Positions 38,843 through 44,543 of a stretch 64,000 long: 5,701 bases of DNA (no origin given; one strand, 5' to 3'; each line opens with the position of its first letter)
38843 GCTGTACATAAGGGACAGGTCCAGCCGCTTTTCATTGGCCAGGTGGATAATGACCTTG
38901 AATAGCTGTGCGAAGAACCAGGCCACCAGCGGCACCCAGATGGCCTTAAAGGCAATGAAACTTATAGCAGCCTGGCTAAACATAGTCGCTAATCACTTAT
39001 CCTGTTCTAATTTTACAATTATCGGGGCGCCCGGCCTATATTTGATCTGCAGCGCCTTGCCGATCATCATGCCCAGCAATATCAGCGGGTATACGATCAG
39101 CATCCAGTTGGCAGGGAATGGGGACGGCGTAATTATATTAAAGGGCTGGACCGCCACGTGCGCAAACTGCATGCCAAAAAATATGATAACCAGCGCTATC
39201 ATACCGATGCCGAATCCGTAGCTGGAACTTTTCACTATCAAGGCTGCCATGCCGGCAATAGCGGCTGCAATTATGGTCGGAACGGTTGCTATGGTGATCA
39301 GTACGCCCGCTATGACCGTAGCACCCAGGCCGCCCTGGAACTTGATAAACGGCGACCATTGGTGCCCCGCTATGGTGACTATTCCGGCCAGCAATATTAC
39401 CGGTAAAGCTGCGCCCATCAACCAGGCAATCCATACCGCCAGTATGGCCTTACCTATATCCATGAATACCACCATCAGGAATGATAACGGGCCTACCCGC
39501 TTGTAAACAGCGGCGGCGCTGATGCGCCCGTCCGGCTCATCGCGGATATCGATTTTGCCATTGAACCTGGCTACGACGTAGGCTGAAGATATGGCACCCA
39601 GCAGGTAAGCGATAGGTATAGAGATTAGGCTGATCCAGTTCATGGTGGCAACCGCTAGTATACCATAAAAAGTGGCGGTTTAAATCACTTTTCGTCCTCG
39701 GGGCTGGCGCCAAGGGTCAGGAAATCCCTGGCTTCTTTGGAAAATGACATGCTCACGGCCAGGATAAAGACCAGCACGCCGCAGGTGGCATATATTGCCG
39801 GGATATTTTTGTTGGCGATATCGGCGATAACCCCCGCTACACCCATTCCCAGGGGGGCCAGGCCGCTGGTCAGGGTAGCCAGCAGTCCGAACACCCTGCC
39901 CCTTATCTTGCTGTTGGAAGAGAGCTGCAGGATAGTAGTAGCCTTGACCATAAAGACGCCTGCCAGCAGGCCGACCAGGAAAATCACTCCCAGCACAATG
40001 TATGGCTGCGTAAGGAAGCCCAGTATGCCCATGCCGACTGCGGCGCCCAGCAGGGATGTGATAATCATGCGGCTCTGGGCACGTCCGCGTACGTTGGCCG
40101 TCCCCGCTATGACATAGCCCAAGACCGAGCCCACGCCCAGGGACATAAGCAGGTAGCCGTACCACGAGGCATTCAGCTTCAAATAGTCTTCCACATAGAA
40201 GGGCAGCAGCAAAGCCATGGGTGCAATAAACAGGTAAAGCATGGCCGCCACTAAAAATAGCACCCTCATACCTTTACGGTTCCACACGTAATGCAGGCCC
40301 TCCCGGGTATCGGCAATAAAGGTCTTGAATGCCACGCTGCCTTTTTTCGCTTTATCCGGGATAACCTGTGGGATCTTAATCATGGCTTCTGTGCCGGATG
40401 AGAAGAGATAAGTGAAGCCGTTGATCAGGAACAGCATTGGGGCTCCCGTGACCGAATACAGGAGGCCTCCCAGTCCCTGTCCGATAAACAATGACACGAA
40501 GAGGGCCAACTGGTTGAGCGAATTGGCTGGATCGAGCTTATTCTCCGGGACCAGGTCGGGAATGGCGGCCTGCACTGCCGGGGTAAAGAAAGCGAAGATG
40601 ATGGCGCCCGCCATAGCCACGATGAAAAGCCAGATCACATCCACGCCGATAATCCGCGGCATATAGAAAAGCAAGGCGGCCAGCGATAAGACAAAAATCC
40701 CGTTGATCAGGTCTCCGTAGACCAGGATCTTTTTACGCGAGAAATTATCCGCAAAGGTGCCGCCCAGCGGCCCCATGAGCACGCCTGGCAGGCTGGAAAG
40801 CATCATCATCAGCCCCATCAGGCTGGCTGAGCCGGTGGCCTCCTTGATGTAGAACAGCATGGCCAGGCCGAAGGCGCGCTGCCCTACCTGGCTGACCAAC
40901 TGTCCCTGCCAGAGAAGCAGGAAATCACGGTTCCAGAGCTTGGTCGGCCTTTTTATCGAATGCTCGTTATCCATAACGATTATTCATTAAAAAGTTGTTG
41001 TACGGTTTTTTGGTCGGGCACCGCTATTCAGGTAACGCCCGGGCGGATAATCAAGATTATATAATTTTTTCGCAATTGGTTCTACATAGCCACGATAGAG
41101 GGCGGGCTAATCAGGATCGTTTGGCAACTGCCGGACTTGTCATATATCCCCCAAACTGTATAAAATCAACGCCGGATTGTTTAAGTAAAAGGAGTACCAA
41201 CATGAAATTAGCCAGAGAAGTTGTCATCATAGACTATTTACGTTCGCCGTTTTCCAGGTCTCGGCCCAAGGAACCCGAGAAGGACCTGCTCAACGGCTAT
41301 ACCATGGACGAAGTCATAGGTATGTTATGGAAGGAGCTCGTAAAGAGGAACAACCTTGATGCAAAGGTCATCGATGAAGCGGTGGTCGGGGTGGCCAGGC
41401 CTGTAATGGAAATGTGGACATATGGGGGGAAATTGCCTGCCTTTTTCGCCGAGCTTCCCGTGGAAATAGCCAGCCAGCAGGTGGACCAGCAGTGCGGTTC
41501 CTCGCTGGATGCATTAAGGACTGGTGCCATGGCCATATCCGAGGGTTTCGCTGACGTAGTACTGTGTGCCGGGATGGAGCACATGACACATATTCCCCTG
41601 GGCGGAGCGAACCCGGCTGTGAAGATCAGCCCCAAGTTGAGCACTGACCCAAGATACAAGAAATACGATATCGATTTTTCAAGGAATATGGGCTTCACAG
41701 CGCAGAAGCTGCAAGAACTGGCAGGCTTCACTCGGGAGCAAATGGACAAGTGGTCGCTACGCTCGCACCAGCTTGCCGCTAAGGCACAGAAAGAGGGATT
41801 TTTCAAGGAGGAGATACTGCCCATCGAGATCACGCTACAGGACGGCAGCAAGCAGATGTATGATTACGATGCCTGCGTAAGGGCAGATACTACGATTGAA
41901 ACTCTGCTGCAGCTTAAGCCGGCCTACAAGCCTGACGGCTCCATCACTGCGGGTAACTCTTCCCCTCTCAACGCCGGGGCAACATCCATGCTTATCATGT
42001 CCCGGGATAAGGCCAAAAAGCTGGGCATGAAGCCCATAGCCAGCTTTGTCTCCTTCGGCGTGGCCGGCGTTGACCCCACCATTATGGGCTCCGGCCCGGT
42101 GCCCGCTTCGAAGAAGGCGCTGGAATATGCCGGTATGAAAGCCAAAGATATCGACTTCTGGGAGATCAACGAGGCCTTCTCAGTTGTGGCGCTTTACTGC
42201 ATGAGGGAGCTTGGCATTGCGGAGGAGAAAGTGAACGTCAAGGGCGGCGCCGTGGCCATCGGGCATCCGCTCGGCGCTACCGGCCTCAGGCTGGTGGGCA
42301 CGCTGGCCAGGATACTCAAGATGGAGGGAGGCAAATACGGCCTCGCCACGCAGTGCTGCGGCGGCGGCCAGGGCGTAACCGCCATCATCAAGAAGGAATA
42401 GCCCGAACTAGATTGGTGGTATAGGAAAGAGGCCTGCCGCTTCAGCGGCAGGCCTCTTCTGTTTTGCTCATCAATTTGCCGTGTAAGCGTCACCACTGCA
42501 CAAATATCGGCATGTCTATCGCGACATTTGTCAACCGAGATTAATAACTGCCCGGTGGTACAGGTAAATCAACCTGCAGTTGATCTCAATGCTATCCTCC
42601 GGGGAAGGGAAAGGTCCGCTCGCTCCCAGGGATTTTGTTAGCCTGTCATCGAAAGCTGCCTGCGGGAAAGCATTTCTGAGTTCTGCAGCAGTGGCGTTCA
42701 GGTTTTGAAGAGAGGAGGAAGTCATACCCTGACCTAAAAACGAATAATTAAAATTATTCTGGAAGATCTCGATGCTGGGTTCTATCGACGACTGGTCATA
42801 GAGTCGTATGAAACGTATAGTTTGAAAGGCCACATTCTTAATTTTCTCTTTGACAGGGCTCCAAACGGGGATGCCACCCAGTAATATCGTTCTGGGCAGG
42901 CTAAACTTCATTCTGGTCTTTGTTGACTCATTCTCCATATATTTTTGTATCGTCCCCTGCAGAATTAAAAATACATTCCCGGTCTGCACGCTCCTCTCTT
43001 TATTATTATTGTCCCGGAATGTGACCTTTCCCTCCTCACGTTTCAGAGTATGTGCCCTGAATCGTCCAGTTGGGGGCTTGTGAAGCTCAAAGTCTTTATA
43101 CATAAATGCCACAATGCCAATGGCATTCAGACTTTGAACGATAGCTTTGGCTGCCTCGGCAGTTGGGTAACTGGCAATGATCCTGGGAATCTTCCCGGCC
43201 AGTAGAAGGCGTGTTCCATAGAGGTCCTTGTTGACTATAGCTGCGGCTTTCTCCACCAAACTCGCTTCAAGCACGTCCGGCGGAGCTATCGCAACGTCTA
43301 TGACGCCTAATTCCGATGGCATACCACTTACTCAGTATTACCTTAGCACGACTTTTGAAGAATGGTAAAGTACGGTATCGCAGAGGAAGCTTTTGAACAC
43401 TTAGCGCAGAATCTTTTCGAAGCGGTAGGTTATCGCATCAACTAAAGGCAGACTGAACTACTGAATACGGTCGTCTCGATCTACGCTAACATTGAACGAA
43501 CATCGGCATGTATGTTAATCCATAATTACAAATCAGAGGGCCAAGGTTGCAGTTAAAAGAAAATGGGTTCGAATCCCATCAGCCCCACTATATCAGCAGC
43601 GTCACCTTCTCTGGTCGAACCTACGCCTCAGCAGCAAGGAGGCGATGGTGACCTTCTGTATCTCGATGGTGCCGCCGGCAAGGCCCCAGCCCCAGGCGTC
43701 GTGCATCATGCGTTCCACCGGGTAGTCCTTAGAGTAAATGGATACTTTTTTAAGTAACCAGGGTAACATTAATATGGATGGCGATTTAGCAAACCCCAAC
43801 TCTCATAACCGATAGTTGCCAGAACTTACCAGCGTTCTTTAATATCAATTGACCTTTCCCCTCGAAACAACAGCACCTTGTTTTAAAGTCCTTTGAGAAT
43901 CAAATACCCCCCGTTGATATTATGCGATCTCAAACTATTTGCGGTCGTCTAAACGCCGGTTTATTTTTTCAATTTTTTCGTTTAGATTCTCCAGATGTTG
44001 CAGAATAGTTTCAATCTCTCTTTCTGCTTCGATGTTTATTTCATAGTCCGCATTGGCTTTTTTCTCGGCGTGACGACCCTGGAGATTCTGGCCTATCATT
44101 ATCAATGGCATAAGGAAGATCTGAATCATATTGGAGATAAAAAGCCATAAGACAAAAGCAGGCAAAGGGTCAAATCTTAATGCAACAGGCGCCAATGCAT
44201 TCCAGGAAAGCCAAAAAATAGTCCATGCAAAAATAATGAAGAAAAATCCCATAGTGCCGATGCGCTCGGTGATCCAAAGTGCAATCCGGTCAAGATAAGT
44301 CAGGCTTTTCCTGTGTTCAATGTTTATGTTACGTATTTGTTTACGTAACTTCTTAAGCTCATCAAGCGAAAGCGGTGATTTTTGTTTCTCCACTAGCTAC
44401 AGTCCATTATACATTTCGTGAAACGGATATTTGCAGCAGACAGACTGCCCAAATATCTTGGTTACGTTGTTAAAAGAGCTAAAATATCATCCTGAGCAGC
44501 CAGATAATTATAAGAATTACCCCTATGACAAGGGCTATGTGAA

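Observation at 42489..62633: Co-oriented modular repeat family found only in the right-hand 20 kb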

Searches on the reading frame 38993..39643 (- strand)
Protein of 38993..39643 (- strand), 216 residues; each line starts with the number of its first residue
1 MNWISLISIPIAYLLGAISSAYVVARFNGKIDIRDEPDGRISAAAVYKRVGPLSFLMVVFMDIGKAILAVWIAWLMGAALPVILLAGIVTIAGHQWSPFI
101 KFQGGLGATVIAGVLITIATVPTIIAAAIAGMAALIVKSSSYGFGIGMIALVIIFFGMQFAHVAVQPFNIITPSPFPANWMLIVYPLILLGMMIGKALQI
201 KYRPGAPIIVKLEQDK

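Call 62: find_homologous_proteins(query=window:38993-39643:-, max_evalue=1e-40)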
Query window:38993-39643:- (216 aa): 147 proteins with E <= 1e-40 among 3734 candidates; the best 120 are listed.
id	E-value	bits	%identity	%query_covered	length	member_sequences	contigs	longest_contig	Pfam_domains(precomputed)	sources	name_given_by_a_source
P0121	2.7e-124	431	95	100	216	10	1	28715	PF02660.21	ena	-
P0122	2.5e-116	405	88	100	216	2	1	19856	PF02660.21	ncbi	ncbi:MAG: glycerol-3-phosphate acyltransferase [Dehalococcoidia bacterium]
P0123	1.1e-115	403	88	100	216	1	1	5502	PF02660.21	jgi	jgi:glycerol-3-phosphate acyltransferase PlsY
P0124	1.6e-110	386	85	100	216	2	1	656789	PF02660.21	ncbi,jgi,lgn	ncbi:MAG: glycerol-3-phosphate acyltransferase [Dehalococcoidia bacterium]|jgi:acyl-phosphate glycer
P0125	5.8e-97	342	80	98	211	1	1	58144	PF02660.21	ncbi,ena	-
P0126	2.5e-92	326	75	98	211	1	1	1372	PF02660.21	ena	-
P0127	1.9e-84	301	90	75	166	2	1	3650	PF02660.21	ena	-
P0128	3.3e-78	280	67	98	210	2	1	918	PF02660.21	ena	-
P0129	2.4e-69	251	60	98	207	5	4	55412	PF02660.21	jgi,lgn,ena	-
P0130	2.3e-68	248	59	99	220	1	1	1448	PF02660.21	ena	-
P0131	5.0e-68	247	60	98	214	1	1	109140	PF02660.21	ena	-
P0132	6.2e-68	247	59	98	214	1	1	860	PF02660.21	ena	-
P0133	1.3e-67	246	60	98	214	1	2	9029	PF02660.21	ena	-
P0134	2.3e-67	245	59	98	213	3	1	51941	PF02660.21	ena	-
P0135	4.9e-67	244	60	98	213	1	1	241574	PF02660.21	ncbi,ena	-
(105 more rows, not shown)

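Call 63: find_encoding_contigs(protein=P0124, flank=10000, max_places=2)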
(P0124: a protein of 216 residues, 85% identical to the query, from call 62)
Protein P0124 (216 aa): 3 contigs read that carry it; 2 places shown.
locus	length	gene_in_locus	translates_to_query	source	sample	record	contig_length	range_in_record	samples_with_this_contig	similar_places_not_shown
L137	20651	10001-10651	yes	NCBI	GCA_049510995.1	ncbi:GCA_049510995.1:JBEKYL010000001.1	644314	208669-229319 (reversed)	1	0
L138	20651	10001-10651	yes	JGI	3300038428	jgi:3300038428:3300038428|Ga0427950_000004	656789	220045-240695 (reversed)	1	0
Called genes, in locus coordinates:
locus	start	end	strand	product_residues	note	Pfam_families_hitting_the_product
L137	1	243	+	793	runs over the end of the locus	PF02901:PFL-like, PF01228:Gly_radical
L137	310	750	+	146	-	-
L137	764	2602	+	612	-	PF02730:AFOR_N, PF01314:AFOR_C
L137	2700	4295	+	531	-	PF00501:AMP-binding, PF13193:AMP-binding_C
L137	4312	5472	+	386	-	PF02771:Acyl-CoA_dh_N, PF02770:Acyl-CoA_dh_M, PF00441:Acyl-CoA_dh_1, PF08028:Acyl-CoA_dh_2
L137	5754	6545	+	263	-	PF00106:adh_short, PF08659:KR, PF13561:adh_short_C2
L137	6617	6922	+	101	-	PF13239:2TM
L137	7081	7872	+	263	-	-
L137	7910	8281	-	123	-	PF00903:Glyoxalase, PF22677:Ble-like_N (weak)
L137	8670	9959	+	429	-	PF05977:MFS_3, PF13347:MFS_2 (faint), PF07690:MFS_1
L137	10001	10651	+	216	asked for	PF02660:G3P_acyltransf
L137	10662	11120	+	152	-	PF02681:DUF212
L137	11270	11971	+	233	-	PF01144:CoA_trans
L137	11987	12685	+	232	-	PF01144:CoA_trans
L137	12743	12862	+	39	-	PF06397:Desulfoferrod_N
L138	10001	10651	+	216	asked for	PF02660:G3P_acyltransf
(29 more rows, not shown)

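Call 64: find_encoding_contigs(protein=P0121, flank=10000, max_places=2)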
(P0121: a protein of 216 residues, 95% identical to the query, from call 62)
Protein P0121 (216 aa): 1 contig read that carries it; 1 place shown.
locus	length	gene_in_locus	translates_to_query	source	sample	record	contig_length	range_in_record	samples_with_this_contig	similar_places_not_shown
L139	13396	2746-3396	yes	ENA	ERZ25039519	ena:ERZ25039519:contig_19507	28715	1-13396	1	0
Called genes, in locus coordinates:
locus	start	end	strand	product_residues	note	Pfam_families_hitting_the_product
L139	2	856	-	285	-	?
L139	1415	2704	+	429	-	PF05977:MFS_3, PF13347:MFS_2 (faint), PF07690:MFS_1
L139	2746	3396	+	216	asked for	PF02660:G3P_acyltransf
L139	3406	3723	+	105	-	PF02681:DUF212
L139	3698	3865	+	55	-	PF02681:DUF212 (weak)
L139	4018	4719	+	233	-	PF01144:CoA_trans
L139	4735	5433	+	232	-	PF01144:CoA_trans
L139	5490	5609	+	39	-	PF06397:Desulfoferrod_N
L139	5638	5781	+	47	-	PF06397:Desulfoferrod_N (weak)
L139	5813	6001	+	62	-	PF02515:CoA_transf_3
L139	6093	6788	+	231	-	PF02515:CoA_transf_3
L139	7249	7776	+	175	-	PF02515:CoA_transf_3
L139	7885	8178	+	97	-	PF02515:CoA_transf_3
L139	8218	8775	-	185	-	PF07969:Amidohydro_3, PF01979:Amidohydro_1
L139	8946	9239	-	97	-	-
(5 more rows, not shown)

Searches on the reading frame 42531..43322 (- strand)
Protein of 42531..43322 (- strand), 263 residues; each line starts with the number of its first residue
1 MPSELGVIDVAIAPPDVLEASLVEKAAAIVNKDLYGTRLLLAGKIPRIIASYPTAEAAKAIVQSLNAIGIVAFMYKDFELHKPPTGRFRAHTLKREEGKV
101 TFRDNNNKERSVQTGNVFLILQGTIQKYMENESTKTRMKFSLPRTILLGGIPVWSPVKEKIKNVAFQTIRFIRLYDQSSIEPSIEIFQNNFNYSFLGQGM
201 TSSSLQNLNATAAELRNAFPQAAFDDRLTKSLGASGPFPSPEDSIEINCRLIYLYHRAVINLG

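Call 21: search_protein_families(library=pfam, proteins=[window:42531-43322:-], max_evalue=0.01)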
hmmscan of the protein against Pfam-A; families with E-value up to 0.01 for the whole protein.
window:42531-43322:- (263 aa): 0 families

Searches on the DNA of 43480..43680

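Call 80: search_rna_families(source=window, start=43480, end=43680, threshold=evalue, max_evalue=1, show_alignments=2)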
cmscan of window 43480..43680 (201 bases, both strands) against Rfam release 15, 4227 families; matches with E-value up to 1: 1.
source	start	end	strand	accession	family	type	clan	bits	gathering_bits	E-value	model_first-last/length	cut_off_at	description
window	43480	43590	+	RF00023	tmRNA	Gene;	CL00001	13.2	47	0.0011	229-374/374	5'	transfer-messenger RNA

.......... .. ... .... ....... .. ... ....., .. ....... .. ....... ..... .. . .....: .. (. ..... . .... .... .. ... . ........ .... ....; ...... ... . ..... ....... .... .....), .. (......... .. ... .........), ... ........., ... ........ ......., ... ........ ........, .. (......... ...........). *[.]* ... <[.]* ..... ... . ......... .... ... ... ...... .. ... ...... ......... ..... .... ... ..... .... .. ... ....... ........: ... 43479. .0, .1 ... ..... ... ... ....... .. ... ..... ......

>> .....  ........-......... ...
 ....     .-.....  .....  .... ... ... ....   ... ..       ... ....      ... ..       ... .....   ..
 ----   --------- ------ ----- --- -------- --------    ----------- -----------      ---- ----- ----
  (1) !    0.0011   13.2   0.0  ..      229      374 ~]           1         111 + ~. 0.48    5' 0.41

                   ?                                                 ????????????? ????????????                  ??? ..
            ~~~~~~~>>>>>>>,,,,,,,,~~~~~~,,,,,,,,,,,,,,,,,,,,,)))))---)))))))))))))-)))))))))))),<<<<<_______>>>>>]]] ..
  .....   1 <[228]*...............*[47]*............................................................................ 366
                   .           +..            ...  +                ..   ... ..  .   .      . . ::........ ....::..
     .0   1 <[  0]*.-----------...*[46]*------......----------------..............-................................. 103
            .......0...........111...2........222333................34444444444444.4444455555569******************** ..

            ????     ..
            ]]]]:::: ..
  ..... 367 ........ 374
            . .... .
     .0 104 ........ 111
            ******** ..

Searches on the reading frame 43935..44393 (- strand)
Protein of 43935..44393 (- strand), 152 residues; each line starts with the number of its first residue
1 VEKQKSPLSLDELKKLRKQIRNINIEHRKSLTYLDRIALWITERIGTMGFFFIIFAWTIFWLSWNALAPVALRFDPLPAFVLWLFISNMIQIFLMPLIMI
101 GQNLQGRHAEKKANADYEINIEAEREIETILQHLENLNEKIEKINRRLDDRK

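Call 21: search_protein_families(library=pfam, proteins=[window:43935-44393:-], max_evalue=0.01)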
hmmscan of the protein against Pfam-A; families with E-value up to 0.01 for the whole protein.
window:43935-44393:- (152 aa): 1 family
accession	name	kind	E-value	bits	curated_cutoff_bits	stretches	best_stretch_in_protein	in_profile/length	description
PF06210.16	DUF1003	-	1.1e-25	90.2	27.4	1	45-146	1-101/103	Protein of unknown function (DUF1003)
